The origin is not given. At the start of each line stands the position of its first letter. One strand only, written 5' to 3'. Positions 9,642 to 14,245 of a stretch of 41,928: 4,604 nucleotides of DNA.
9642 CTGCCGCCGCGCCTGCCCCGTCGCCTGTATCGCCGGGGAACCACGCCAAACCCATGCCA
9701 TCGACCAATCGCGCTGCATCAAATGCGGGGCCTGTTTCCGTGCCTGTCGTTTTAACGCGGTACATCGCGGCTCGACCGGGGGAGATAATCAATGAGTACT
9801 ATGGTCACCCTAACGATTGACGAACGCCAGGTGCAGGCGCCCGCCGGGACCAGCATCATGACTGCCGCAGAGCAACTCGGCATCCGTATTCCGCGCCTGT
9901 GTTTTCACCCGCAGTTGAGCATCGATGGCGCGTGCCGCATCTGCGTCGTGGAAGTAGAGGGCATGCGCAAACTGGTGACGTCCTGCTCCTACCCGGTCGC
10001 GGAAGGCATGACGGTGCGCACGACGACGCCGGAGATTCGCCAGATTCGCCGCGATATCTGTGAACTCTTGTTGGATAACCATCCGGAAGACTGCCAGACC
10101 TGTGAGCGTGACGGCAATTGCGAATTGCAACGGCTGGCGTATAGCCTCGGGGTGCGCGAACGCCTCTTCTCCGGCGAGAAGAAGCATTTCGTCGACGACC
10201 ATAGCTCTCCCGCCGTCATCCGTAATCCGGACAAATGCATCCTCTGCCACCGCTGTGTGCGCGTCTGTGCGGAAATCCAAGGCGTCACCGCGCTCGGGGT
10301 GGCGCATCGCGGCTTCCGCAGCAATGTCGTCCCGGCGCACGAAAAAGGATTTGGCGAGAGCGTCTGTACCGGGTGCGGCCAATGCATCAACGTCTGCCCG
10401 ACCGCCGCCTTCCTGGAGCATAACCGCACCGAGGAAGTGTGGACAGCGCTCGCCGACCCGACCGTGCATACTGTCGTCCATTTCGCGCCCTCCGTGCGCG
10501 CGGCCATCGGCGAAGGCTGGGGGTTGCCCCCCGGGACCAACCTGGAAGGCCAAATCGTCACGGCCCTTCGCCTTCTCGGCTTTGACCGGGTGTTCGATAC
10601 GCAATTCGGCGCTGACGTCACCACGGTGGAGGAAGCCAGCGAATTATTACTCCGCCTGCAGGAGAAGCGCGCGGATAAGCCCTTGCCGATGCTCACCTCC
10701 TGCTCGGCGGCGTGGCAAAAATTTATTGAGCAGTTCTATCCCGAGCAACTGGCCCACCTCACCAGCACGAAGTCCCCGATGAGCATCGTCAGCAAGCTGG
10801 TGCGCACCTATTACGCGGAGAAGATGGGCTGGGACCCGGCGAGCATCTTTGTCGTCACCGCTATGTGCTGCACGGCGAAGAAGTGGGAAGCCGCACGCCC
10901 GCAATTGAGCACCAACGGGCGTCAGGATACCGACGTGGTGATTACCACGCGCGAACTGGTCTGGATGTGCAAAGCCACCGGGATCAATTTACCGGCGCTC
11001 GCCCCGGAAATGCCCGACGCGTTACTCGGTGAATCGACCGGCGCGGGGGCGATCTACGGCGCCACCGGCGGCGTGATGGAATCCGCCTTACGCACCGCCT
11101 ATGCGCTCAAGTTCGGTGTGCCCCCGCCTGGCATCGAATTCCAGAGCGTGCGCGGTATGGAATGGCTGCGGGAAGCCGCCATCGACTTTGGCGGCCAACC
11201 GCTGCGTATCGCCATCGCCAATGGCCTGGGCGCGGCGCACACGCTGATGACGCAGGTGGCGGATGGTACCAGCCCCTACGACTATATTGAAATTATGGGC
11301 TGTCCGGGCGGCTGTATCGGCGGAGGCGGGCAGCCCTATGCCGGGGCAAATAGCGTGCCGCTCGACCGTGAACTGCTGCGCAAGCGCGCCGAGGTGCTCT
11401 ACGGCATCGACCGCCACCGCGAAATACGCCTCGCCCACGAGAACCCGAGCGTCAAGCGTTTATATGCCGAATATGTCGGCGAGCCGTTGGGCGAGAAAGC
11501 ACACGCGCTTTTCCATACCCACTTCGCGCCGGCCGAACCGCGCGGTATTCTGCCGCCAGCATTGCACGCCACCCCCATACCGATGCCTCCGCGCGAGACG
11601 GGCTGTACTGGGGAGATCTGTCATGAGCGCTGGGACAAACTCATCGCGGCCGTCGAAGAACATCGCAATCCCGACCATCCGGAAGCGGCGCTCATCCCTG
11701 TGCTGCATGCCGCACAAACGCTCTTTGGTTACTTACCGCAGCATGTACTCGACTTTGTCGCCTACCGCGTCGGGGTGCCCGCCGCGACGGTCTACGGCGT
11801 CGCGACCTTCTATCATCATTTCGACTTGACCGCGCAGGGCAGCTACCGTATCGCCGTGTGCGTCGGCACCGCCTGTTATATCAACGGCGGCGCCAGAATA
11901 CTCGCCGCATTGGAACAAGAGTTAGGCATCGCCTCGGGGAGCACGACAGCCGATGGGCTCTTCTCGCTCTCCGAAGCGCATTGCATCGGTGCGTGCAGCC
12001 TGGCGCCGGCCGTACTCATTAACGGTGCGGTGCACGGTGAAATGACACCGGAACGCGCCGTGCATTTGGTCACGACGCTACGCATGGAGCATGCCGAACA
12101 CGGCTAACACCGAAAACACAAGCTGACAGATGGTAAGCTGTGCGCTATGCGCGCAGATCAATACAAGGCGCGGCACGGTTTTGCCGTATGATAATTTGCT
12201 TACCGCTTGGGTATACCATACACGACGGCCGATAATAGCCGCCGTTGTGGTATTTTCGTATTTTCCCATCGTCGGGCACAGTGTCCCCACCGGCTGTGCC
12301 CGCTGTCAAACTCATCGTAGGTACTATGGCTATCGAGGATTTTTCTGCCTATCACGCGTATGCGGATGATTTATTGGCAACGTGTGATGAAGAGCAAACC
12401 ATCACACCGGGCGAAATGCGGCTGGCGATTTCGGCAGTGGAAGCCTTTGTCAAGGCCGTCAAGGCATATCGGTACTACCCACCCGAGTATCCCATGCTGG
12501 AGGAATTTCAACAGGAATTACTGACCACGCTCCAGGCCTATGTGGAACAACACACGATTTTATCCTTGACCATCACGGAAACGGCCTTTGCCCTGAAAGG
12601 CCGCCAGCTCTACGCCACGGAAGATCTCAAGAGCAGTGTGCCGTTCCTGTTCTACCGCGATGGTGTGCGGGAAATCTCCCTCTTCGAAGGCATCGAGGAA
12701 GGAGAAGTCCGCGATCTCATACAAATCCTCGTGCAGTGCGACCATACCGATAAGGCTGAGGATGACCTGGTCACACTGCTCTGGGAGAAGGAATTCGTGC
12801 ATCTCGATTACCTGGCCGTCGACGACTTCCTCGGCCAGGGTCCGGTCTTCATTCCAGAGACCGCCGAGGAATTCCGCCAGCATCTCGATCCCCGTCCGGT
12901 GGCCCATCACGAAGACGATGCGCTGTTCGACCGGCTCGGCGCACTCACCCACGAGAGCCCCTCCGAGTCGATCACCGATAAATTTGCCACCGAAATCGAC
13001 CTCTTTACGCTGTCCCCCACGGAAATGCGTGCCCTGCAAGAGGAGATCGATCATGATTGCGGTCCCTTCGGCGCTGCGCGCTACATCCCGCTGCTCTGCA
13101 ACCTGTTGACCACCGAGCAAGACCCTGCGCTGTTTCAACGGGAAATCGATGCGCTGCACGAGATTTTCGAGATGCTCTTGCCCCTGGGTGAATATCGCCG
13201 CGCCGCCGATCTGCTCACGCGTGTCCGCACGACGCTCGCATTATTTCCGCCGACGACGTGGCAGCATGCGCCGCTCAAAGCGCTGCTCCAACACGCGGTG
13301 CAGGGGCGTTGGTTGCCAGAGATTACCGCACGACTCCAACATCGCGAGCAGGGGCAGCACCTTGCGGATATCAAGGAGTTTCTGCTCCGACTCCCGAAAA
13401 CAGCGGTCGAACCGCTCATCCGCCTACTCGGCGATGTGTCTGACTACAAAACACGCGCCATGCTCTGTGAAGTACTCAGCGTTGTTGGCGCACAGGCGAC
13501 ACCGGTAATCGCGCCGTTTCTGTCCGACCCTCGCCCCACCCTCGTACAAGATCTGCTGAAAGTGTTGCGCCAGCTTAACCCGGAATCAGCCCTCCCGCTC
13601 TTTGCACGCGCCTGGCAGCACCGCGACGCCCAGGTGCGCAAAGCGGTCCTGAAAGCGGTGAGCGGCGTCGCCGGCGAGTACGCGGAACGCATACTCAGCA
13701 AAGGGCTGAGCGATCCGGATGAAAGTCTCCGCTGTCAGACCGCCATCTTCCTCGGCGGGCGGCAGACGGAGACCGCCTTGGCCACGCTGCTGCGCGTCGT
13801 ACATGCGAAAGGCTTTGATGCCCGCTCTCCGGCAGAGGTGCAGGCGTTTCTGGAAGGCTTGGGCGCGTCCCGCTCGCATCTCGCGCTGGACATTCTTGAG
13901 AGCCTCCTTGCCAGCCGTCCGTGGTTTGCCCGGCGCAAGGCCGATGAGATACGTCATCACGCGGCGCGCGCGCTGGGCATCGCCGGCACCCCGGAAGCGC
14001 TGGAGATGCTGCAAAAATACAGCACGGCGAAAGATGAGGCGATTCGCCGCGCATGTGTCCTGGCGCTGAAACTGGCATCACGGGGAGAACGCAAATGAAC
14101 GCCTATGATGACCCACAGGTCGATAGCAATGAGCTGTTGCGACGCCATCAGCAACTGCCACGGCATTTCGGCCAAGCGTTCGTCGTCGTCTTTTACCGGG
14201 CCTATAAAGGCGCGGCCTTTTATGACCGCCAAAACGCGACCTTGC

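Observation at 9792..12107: [FeFe]-hydrogenase with non-canonical H-cluster motifs (TSCSAAW / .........) and a fused HydC domain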

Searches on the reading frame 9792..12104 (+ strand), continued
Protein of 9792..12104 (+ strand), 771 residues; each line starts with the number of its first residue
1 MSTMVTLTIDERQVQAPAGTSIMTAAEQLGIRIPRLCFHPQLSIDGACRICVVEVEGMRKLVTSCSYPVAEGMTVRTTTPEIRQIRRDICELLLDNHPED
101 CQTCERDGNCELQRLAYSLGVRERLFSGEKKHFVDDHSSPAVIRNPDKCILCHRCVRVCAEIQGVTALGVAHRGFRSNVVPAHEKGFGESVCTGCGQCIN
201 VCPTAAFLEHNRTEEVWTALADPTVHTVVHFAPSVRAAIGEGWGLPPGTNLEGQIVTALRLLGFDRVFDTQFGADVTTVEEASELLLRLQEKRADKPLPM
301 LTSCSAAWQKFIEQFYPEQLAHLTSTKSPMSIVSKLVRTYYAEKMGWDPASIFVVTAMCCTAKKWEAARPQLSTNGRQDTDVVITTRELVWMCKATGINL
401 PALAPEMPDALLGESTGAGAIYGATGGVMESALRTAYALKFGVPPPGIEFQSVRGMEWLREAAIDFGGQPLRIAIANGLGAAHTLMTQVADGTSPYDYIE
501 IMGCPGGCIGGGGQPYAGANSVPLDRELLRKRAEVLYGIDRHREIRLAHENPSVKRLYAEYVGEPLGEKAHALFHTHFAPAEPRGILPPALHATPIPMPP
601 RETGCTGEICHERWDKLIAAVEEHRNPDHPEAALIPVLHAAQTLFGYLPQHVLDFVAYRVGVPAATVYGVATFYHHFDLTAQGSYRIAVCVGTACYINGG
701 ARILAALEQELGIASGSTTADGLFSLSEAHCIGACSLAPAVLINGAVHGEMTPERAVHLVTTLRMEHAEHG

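Call 60: predict_structure(alignment_id=A1)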
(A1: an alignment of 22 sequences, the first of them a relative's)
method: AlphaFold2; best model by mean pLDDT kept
length: 771 residues; sequences in the alignment: 22
mean_pLDDT: 73.8   pTM: 0.60
mean pLDDT of the five models: 73.8, 72.5, 69.9, 68.7, 66.0
residues with pLDDT >= 90: 193; 70-90: 322; 50-70: 113; < 50: 143
segments of 3 or more residues with pLDDT < 50: 37-47, 100-112, 119-121, 125-196, 513-523, 584-598, 672-680
pLDDT, mean of each block of 10 residues (from residue 1): 83 88 81 58 49 79 79 85 64 50 41 50 48 40 37 40 33 27 36 46 54 83 93 84 77 91 91 93 93 87 79 85 91 95 93 91 84 88 85 73 87 78 84 92 76 76 87 85 88 92 67 43 64 84 86 93 94 88 47 44 60 86 79 80 71 78 61 43 81 68 94 88 83 72 86 94 88 51
secondary structure, 60 per line:
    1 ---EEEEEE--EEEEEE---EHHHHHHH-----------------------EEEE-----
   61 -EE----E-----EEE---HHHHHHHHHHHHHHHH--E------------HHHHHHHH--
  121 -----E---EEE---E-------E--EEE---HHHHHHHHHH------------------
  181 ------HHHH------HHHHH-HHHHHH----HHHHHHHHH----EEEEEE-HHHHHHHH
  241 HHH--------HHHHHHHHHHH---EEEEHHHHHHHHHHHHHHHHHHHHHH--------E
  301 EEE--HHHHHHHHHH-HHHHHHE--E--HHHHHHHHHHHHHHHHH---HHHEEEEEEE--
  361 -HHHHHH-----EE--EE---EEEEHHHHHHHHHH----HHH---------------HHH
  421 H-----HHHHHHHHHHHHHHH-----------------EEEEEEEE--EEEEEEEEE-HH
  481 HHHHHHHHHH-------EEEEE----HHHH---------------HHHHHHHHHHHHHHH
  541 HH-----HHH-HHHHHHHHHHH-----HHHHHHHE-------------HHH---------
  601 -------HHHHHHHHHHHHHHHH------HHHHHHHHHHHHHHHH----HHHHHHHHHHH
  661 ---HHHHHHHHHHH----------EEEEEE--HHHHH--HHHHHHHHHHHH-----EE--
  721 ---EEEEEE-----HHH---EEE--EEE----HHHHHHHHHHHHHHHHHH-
elements in order (helices of 4 or more, strands of 3 or more residues): E4-9 E12-17 H22-28 E52-55 E74-76 H80-95 H111-118 E130-132 E147-149 H153-162 H187-190 H197-201 H203-208 H213-221 E226-231 H233-243 H252-262 E266-269 H270-291 E300-303 H306-315 H317-322 H329-345 E352-358 H362-367 E382-385 H386-395 H418-421 H427-441 E459-466 E469-477 H479-490 E498-502 H507-510 H526-542 H552-562 H568-574 H608-623 H630-645 H650-660 H664-674 E685-690 H693-697 H700-711 E724-729 E741-743 E746-748 H753-770

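Call 64: fold_search(model_id=the predicted structure, library=pdb)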
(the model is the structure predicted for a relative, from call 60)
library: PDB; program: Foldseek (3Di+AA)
matches with E <= 10: 554; with E <= 0.001: 234
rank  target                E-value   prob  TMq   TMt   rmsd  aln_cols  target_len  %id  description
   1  8a6t_A                1.1e-51  1.00  0.47  0.63  18.1       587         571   46  Cryo-EM structure of the electron bifurcating Fe-Fe hydrogenase HydABC complex from Thermoanaerobacter kivui in the re (released 2023-02-15)
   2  7q4w_A                1.6e-45  1.00  0.46  0.60  18.5       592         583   42  CryoEM structure of electron bifurcating Fe-Fe hydrogenase HydABC complex A. woodii in the oxidised state (released 2023-02-15)
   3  6gly_B                1.9e-43  1.00  0.47  0.63  18.0       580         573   37  [FeFe]-hydrogenase CpI from Clostridium pasteurianum, variant C299A (released 2018-11-07)
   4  6gm2_A                5.1e-43  1.00  0.48  0.63  18.1       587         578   37  [FeFe]-hydrogenase CpI from Clostridium pasteurianum, variant E282D (released 2018-11-07)
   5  9rj9_B                9.1e-43  1.00  0.47  0.62  18.0       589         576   37  [FeFe]-hydrogenase CpI from Clostridium pasteurianum, variant N160L (released 2026-03-04)
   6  6gm4_A                1.1e-42  1.00  0.48  0.63  18.1       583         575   37  [FeFe]-hydrogenase CpI from Clostridium pasteurianum, variant S319A (released 2018-11-07)
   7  5la3_B                1.5e-42  1.00  0.47  0.63  18.1       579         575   37  [FeFe]-hydrogenase CpI from Clostridium pasteurianum, variant E279A (released 2017-06-21)
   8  4xdd_A                1.5e-42  1.00  0.47  0.62  17.9       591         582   37  Apo [FeFe]-Hydrogenase CpI (released 2015-11-11)
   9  6gm8_A                1.5e-42  1.00  0.47  0.62  18.1       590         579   36  [FeFe]-hydrogenase CpI from Clostridium pasteurianum, variant E282Q (released 2018-11-07)
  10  7qhf_B                1.9e-42  1.00  0.47  0.63  18.0       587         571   36  [FeFe]-hydrogenase I from Clostridium pasteurianum (CpI), variant G302S (released 2023-09-27)
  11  5la3_A                1.9e-42  1.00  0.47  0.63  18.1       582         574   37  [FeFe]-hydrogenase CpI from Clostridium pasteurianum, variant E279A (released 2017-06-21)
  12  6gm8_B                2.0e-42  1.00  0.47  0.63  18.1       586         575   36  [FeFe]-hydrogenase CpI from Clostridium pasteurianum, variant E282Q (released 2018-11-07)
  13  7p8n_a                2.0e-42  1.00  0.43  0.51  18.8       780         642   30  TmHydABC- T. maritima hydrogenase with bridge closed (released 2022-09-14)
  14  5oef_B                2.2e-42  1.00  0.47  0.63  17.9       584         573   36  Active semisynthetic [FeFe]-hydrogenase CpI with aza-diselenato-bridged [2Fe] cofactor (released 2017-11-29)
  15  6nac                  2.4e-42  1.00  0.47  0.63  17.9       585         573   37  Crystal structure of [FeFe]-hydrogenase I (CpI) solved with single pulse free electron laser data (released 2019-12-11)
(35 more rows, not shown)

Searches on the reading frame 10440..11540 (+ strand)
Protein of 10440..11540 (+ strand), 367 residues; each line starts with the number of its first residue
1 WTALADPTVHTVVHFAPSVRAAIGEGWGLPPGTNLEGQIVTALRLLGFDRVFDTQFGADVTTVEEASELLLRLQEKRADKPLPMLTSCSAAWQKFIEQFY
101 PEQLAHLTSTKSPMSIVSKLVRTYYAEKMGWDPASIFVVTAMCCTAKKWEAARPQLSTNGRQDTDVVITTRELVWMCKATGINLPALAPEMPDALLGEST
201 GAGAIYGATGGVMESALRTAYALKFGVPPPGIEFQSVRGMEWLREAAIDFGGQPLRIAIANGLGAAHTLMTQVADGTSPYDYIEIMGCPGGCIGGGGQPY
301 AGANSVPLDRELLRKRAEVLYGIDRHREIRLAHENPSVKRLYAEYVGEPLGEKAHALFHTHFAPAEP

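Call 26: search_protein_representatives(protein=window:10440-11540:+)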
Query: 367 residues. Proteins with E-value up to 0.001 (for the whole library): 5871; up to 1e-10: 3012; up to 1e-30: 785. The best 150 are listed.
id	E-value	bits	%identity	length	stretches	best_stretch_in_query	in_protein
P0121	0.0e+00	1800.8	44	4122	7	14-365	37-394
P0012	6.8e-195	664.0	79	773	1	1-367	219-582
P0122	5.7e-100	351.7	47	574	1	2-366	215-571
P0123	2.1e-98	346.6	48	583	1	3-362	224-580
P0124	6.5e-97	341.6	48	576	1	1-363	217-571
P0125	7.2e-97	341.5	48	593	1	1-363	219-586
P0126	9.7e-97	341.1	48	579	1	2-363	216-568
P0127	5.4e-96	338.6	47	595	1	3-365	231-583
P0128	7.4e-95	334.9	46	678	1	1-363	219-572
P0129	1.4e-94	334.0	48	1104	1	1-365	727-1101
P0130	2.6e-92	326.5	48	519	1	3-362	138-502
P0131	2.1e-91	323.5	45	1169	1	11-362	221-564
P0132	3.9e-91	322.6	46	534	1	3-361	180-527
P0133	6.1e-91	322.0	48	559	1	9-360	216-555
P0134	1.3e-90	320.9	48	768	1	11-364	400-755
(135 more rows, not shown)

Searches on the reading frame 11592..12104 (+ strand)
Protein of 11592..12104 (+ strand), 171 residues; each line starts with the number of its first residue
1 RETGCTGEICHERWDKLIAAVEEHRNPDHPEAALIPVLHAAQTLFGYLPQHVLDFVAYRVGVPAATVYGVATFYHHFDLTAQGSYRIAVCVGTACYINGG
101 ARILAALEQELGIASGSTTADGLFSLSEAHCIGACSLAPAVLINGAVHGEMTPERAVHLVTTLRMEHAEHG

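Call 65: search_solved_structures(query=window:11592-12104:+, show_alignments=2, max_evalue=0.00001)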
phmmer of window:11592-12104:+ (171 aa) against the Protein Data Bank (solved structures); distinct sequences matched with E-value up to 0.00001: 54.
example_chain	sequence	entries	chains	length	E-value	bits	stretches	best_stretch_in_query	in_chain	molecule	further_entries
8a6t_C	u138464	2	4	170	2.9e-39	138.3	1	30-159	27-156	Electron bifurcating hydrogenase subunit HydC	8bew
9n5u_C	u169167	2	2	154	6.2e-37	130.7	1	31-164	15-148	NfnC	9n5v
7p5h_C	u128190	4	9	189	5.7e-36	127.5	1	30-166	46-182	Fe-hydrogenase, subunit gamma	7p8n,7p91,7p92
9bov_C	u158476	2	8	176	1.7e-34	122.8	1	31-161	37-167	NADH dehydrogenase (Ubiquinone), 24 kDa subunit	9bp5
7q4v_C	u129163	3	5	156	1.5e-32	116.5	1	12-155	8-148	Iron hydrogenase HydC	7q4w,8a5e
8oh5_A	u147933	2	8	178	2.9e-32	115.5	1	32-156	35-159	NAD-dependent formate dehydrogenase gamma subunit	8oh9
7t2r_C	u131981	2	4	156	5.6e-31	111.3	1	31-156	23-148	NiFe hydrogenase subunit C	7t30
7zd6_2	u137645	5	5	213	2.8e-27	99.2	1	15-163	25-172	NADH dehydrogenase [ubiquinone] flavoprotein 2, mitochondrial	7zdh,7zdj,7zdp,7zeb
9w2u_E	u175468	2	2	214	2.8e-27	99.2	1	15-163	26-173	NADH dehydrogenase [ubiquinone] flavoprotein 2, mitochondrial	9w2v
7v2c_O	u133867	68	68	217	2.9e-27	99.2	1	14-163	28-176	NADH dehydrogenase [ubiquinone] flavoprotein 2, mitochondrial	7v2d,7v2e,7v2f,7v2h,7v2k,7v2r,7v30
5ldw_E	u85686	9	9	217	3e-27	99.2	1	15-163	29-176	NADH dehydrogenase [ubiquinone] flavoprotein 2, mitochondrial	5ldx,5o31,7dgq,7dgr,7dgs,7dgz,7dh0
5lnk_2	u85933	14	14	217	3e-27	99.2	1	15-163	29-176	Mitochondrial complex I, 24 kDa subunit | NADH dehydrogenase [ubiquinone] flavoprotein 2, mitochondrial | NDUFV2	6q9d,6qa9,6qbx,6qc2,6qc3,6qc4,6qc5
8e9g_E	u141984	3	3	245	4e-27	98.8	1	25-164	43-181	NADH-quinone oxidoreductase subunit E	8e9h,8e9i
6zk9_2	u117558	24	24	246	4.2e-27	98.7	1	15-163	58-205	Mitochondrial complex I, 24 kDa subunit | Uncharacterized protein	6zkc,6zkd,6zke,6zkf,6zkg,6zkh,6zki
5gpn_d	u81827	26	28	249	4.3e-27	98.7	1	15-163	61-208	NADH dehydrogenase [ubiquinone] flavoprotein 2, mitochondrial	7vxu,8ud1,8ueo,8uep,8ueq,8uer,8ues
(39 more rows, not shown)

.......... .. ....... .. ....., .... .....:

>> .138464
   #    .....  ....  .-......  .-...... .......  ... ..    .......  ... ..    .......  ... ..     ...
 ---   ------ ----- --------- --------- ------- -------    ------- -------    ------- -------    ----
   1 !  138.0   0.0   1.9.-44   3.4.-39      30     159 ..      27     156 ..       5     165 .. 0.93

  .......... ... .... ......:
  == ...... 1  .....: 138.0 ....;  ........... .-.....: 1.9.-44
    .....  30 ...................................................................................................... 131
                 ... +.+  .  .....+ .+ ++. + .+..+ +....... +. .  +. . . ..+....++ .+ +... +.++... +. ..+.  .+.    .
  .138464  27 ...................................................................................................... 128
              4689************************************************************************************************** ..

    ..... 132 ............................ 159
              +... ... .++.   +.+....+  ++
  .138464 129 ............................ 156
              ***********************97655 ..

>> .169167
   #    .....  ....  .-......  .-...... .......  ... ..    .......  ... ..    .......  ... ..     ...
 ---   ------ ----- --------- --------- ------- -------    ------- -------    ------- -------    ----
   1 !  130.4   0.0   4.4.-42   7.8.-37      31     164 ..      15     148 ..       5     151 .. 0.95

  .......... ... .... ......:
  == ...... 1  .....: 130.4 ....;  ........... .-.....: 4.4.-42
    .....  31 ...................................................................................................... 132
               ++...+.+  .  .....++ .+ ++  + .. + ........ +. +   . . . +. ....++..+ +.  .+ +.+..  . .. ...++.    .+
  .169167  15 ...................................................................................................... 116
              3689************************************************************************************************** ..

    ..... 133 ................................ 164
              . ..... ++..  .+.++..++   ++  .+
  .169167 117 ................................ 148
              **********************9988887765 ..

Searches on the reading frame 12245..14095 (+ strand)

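Call 20: search_protein_families(library=pfam, proteins=[window:12245-14095:+], max_evalue=0.00001)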
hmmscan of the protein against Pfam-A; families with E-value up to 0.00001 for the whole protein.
window:12245-14095:+ (617 aa): 1 family
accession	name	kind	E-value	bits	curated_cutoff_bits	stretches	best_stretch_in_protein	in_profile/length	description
PF13646.12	HEAT_2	-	1.2e-20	74.1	27.7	1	567-609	14-56/88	HEAT repeats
